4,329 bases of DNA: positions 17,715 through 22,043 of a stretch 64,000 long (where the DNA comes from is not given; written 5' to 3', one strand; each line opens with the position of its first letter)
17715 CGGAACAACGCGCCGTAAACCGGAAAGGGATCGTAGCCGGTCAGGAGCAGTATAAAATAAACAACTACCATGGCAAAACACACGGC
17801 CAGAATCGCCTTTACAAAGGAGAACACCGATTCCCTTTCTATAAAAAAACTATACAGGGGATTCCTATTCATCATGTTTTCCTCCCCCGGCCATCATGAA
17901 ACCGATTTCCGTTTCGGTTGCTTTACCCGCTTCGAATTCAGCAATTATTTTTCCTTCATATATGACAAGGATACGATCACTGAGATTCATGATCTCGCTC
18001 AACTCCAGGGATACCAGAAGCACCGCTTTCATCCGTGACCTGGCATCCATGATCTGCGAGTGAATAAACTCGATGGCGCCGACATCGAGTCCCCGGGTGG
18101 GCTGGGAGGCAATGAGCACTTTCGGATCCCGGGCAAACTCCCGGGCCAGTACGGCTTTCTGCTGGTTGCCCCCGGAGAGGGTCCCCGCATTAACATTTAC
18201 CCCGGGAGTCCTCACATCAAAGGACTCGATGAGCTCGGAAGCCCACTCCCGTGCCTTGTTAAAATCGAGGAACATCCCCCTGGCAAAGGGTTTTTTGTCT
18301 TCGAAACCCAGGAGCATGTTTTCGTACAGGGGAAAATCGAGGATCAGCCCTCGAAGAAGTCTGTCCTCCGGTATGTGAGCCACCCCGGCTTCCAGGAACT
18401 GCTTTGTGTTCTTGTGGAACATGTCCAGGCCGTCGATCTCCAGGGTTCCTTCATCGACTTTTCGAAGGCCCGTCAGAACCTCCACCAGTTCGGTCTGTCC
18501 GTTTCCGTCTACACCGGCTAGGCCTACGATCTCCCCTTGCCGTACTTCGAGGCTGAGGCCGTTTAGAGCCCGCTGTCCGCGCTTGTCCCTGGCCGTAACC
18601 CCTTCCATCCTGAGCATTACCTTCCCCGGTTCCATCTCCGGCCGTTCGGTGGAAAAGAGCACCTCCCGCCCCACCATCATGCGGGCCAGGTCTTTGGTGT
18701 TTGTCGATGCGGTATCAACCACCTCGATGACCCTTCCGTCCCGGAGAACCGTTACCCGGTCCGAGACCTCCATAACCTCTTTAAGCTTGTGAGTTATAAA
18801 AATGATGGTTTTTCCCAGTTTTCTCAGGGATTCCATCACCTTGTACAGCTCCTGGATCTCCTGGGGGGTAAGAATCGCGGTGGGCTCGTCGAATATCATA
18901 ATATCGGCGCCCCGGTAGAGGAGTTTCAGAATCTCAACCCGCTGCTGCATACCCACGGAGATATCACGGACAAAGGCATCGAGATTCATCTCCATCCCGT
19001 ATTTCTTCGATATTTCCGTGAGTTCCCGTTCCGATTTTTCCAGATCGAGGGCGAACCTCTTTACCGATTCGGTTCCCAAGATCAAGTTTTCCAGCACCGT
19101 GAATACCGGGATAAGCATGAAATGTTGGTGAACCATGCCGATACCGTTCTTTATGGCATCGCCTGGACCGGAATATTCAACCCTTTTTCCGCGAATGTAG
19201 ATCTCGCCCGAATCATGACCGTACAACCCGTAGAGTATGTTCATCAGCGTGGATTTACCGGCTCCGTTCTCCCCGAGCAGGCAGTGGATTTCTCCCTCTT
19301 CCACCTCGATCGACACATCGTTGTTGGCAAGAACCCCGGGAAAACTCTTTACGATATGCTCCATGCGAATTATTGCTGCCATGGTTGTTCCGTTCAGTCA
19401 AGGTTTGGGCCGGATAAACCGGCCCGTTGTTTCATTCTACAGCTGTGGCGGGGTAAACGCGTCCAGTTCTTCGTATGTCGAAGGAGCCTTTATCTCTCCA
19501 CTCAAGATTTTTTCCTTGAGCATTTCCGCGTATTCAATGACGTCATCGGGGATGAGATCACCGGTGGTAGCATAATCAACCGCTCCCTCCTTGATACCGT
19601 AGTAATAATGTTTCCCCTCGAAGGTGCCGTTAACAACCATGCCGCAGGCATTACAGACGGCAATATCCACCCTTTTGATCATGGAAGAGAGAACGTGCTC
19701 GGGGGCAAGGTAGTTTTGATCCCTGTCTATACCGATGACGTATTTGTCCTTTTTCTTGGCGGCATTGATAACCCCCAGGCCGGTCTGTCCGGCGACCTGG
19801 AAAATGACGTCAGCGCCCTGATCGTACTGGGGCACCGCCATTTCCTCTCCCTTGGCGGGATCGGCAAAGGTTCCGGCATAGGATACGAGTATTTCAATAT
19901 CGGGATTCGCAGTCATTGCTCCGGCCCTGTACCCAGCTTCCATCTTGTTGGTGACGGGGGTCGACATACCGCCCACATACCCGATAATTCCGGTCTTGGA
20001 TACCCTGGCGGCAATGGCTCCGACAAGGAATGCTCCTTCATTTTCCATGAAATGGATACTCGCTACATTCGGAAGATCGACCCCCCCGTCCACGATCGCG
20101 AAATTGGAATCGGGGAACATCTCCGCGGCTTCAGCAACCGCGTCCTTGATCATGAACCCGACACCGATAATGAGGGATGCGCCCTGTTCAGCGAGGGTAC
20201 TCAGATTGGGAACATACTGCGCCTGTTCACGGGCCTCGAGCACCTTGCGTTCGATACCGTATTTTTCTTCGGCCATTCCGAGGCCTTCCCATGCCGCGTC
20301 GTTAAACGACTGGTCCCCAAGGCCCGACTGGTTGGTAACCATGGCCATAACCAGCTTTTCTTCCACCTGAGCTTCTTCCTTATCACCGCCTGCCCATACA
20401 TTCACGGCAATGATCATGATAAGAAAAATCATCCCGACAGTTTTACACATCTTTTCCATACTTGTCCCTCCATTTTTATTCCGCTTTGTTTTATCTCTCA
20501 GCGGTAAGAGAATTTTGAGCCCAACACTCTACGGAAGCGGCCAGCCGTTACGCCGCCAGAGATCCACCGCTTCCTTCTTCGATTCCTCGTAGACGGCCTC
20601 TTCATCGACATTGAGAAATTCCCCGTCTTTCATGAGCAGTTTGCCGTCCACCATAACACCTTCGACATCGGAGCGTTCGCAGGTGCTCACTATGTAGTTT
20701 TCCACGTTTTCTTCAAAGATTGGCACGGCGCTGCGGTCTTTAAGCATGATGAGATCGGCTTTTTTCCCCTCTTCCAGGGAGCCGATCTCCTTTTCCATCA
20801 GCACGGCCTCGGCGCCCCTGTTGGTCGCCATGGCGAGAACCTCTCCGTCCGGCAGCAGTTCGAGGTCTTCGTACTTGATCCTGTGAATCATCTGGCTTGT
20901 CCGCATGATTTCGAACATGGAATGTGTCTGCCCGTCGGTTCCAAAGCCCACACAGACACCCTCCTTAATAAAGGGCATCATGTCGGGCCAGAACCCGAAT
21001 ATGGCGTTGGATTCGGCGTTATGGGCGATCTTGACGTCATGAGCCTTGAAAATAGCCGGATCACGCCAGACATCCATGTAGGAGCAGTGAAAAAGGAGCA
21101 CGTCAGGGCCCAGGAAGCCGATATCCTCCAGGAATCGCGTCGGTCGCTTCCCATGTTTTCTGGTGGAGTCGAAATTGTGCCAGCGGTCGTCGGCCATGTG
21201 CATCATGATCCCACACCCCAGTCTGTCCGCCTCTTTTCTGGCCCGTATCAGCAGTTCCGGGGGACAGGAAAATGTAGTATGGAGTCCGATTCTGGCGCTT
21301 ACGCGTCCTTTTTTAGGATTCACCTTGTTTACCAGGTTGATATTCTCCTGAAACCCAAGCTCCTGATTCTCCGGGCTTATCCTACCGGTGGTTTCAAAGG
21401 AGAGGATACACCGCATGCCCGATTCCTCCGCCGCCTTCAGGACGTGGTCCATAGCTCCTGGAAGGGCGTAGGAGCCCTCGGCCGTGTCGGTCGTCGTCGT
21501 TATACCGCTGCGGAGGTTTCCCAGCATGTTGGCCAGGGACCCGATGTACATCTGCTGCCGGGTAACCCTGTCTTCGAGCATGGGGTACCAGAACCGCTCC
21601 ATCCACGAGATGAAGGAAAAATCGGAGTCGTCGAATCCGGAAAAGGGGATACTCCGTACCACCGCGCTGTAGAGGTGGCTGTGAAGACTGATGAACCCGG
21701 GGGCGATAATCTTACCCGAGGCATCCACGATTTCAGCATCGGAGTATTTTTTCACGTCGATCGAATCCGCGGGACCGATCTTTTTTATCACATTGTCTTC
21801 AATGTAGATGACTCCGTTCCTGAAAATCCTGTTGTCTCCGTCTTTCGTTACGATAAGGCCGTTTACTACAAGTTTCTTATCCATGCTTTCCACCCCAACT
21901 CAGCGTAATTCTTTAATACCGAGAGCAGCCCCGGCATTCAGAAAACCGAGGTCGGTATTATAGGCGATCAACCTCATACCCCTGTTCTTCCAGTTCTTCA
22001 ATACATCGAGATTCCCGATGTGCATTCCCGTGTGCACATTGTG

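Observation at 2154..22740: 20-kb single-strand anaerobic purine/nucleoside catabolic supercluster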

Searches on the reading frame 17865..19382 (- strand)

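Call 4: search_protein_families(library=pfam, proteins=[window:17865-19382:-])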
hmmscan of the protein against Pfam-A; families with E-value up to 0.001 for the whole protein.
window:17865-19382:- (505 aa): 4 families
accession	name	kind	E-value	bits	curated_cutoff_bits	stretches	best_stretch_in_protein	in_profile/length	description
PF00005.33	ABC_tran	-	7.9e-52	175.9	25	2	21-169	2-137/137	ABC transporter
PF13304.12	AAA_21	-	3.2e-08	34.4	27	0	139-198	236-298/304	AAA domain, putative AbiEii toxin, Type IV TA system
PF13476.12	AAA_23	-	0.00047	21.3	27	1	12-59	8-49/201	AAA domain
PF13175.12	AAA_15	-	0.00084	19.5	32.1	0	22-55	16-48/374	AAA ATPase domain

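Call 6: search_protein_families(library=ncbifam, proteins=[window:17865-19382:-], max_evalue=0.00001)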
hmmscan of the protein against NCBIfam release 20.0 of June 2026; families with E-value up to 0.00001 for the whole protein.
window:17865-19382:- (505 aa): 189 families (the best 25 are shown)
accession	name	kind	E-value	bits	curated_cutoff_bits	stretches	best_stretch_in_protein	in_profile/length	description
NF047930.1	ABC_ATP_B6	equivalog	1.8e-141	472.3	670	1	4-499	2-510/510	putative B6 ABC transporter ATP-binding protein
NF010069.0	PRK13549.1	equivalog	8.9e-122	407.1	699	1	2-493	3-497/513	xylose ABC transporter ATP-binding protein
NF008442.0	PRK11288.1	equivalog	1.8e-120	402.6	689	1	2-493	5-491/504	L-arabinose ABC transporter ATP-binding protein AraG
NF008030.0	PRK10762.1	equivalog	2.3e-116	389.5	745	1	1-498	1-490/501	ribose ABC transporter ATP-binding protein RbsA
NF040905.2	GguA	equivalog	4.9e-115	384.7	810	1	4-493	1-496/500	multiple monosaccharide ABC transporter ATP-binding protein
NF041861.1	YtfR_transport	equivalog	1e-112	377.1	850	1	5-493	2-486/492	galactofuranose ABC transporter, ATP-binding protein YtfR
NF008215.0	PRK10982.1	equivalog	8.2e-107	357.9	828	1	4-493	13-498/506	galactose/methyl galactoside ABC transporter ATP-binding protein MglA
NF007253.0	PRK09700.1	equivalog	1.2e-105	354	772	1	3-493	4-502/510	D-allose ABC transporter ATP-binding protein AlsA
TIGR02633.1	xylG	equivalog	5.3e-103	345.2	723.65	1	5-489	2-491/500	D-xylose ABC transporter ATP-binding protein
NF011967.0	PRK15439.1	equivalog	1.5e-101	340.4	586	1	3-498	10-499/510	autoinducer 2 ABC transporter ATP-binding protein LsrA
TIGR01188.1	drrA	subfamily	1.7e-62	211.5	312.45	2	12-225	1-208/302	daunorubicin resistance ABC transporter, ATP-binding protein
TIGR03410.1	urea_trans_UrtE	equivalog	8.7e-62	208.6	285.8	2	19-236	15-228/230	urea ABC transporter ATP-binding subunit UrtE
TIGR04406.1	LPS_export_lptB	equivalog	1.3e-56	191.6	240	2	5-226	2-221/239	LPS export ABC transporter ATP-binding protein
NF010060.0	PRK13537.1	equivalog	2e-56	191.1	521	2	2-220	13-226/314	nodulation factor ABC transporter ATP-binding protein NodI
TIGR04521.1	ECF_ATPase_2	equivalog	4.8e-56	189.9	330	2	21-222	22-227/279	energy-coupling factor transporter ATPase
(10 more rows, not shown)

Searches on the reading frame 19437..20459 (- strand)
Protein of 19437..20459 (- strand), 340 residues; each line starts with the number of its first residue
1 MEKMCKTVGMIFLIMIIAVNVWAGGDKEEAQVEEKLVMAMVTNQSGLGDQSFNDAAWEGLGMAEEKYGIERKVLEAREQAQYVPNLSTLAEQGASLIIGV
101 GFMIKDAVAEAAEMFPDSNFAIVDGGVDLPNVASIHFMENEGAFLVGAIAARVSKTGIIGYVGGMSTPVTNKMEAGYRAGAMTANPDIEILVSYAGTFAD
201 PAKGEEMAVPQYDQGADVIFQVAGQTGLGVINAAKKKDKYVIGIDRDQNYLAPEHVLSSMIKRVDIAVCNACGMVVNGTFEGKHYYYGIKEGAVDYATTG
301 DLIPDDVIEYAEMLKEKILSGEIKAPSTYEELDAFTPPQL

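Call 4: search_protein_families(library=pfam, proteins=[window:19437-20459:-])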
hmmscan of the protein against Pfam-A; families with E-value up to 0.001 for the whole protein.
window:19437-20459:- (340 aa): 1 family
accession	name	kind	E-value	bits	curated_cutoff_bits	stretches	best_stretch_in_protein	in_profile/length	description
PF02608.20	Bmp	-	5.4e-79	265.7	24.1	1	38-327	3-299/301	ABC transporter substrate-binding protein PnrA-like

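Call 6: search_protein_families(library=ncbifam, proteins=[window:19437-20459:-], max_evalue=0.00001)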
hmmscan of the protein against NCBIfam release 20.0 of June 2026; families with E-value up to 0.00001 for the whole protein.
window:19437-20459:- (340 aa): 1 family
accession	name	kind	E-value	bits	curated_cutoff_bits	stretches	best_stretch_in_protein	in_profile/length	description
NF047927.1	ABC_BMP_B6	equivalog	3.9e-28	98.5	400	1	39-330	6-304/314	putative B6 ABC transporter substrate-binding protein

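Call 51: search_solved_structures(query=window:19437-20459:-, max_evalue=0.00001)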
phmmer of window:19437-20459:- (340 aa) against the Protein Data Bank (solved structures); distinct sequences matched with E-value up to 0.00001: 15.
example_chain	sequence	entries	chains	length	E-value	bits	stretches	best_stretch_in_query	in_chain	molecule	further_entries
7x0r_A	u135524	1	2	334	1.6e-67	231.2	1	34-334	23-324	Lbp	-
2fqw_A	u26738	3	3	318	1.6e-53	185.2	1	36-326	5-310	Membrane lipoprotein tmpC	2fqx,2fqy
6yab_AAA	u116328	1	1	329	5.9e-49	170.2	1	38-327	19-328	Lipoprotein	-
9q1u_A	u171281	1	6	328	6e-49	170.2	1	47-335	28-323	Basic membrane protein A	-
6ya3_C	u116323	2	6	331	6.1e-49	170.2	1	38-327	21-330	Lipoprotein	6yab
6y9u_A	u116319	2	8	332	6.1e-49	170.2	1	38-327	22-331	Lipoprotein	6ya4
6yab_DDD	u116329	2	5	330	8.3e-49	169.7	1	38-326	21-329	Lipoprotein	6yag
6shu_A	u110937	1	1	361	1e-42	149.7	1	32-333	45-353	Basic membrane protein D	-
4pev_A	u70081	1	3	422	9e-31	110.5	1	40-296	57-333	Membrane lipoprotein family protein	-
6pi5_A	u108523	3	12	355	5.5e-29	104.6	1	79-324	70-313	Atrazine periplasmic binding protein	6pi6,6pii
3s99_A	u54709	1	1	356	2.6e-27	99.1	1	77-324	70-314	Basic membrane lipoprotein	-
2hqb_A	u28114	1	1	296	5.4e-19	71.7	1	45-310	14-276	Transcriptional activator of comK gene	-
4p98_A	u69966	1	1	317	3.8e-16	62.4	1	45-330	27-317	Extracellular solute-binding protein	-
4iil_A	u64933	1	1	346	6.3e-13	51.8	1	78-326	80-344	Membrane lipoprotein TpN38(b)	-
4ycs_A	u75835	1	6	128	2.4e-09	40.1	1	35-153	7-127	Uncharacterized protein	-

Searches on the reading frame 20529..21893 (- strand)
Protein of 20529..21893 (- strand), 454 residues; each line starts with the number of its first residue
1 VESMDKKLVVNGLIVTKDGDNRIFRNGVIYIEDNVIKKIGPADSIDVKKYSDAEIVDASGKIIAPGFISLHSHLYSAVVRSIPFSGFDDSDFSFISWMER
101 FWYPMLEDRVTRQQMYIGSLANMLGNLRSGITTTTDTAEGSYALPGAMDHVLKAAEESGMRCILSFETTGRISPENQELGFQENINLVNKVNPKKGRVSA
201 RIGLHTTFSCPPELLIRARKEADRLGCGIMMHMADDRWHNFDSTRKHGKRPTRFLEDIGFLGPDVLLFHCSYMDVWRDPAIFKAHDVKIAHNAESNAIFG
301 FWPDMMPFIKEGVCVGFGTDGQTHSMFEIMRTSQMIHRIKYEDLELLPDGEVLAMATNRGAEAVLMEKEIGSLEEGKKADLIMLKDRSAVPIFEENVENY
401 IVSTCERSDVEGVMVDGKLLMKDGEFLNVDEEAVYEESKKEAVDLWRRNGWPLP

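Call 4: search_protein_families(library=pfam, proteins=[window:20529-21893:-])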
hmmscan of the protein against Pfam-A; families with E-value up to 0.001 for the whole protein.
window:20529-21893:- (454 aa): 2 families
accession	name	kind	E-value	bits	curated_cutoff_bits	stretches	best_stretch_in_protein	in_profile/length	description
PF01979.26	Amidohydro_1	-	3e-44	152.1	25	1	62-419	1-344/345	Amidohydrolase family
PF07969.17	Amidohydro_3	-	8.7e-16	58.9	29.7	1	308-419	362-470/472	Amidohydrolase family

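Call 6: search_protein_families(library=ncbifam, proteins=[window:20529-21893:-], max_evalue=0.00001)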
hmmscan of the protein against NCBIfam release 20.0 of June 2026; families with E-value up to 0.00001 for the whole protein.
window:20529-21893:- (454 aa): 36 families (the best 25 are shown)
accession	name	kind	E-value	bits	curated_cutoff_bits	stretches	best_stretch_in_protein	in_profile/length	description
NF005540.0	PRK07203.1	equivalog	7.7e-87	291.8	444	1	8-448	3-441/444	putative aminohydrolase SsnA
TIGR03314.1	Se_ssnA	subfamily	8.3e-82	275.4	455.5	1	8-448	2-440/441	putative selenium metabolism protein SsnA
NF004701.0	PRK06038.1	equivalog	3.7e-70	236.8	609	1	4-448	3-429/432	N-ethylammeline chlorohydrolase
NF005557.0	PRK07228.1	equivalog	1.9e-59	201.5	522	1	8-449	4-441/445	5'-deoxyadenosine deaminase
NF006252.0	PRK08393.1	equivalog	2.6e-55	188.1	617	1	8-440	4-418/424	N-ethylammeline chlorohydrolase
NF004995.0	PRK06380.1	subfamily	9.9e-51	173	567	1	8-435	4-413/418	metal-dependent hydrolase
NF006549.0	PRK09045.1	equivalog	4.5e-50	170.6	540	1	7-440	10-434/444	TRZ/ATZ family hydrolase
NF006055.0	PRK08203.1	equivalog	4.9e-47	160.5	532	1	9-448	8-453/455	8-oxoguanine deaminase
NF006056.0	PRK08204.1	subfamily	9.4e-45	153.2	391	1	4-450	2-445/449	hypothetical protein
NF005211.0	PRK06687.1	equivalog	8.5e-39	133.5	703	1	13-430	8-418/419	TRZ/ATZ family protein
NF012037.0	PRK15493.1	equivalog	1e-37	130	779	1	8-439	4-427/435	bifunctional S-methyl-5'-thioadenosine deaminase/S-adenosylhomocysteine deaminase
NF009059.0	PRK12393.1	equivalog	2.6e-30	105.6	543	1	14-444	16-454/460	amidohydrolase family protein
NF004801.0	PRK06151.1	subfamily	6.7e-30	104.4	416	1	13-447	11-464/491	chlorohydrolase family protein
TIGR02967.1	guan_deamin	equivalog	2.9e-28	99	375.4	1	22-391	2-366/401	guanine deaminase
NF006679.0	PRK09228.1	subfamily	6.9e-25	87.7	351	1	19-396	24-396/433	guanine deaminase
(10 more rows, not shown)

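Call 52: search_solved_structures(query=window:20529-21893:-, max_evalue=1e-20)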
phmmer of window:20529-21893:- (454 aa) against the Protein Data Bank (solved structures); distinct sequences matched with E-value up to 1e-20: 9.
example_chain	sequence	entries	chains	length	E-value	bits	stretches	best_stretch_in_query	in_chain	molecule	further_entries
4v1x_A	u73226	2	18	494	8.3e-37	130.2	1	230-446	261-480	ATRAZINE CHLOROHYDROLASE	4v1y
7ww2_A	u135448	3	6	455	6.5e-28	100.9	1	13-442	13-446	8-oxoguanine deaminase | Hydroxydechloroatrazine ethylaminohydrolase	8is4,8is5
3hpa_A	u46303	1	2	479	1.2e-27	100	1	12-437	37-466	AMIDOHYDROLASE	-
3lnp_A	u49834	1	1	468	1.7e-27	99.5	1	26-440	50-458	Amidohydrolase family Protein OLEI01672_1_465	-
4f0r_A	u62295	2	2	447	5.5e-26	94.6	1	6-433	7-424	5-methylthioadenosine/S-adenosylhomocysteine deaminase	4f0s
4dyk_A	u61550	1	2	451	7.6e-25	90.8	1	20-437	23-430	AMIDOHYDROLASE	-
1j6p_A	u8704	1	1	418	7.7e-25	90.8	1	9-439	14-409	METAL-DEPENDENT HYDROLASE OF CYTOSINEDEMANIASE/CHLOROHYDROLASE FAMILY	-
4gbd_A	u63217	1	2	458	8.2e-25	90.7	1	20-437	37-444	Putative uncharacterized protein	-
1p1m_A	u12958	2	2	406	1.1e-24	90.2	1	11-439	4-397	Hypothetical protein TM0936 | Uncharacterized protein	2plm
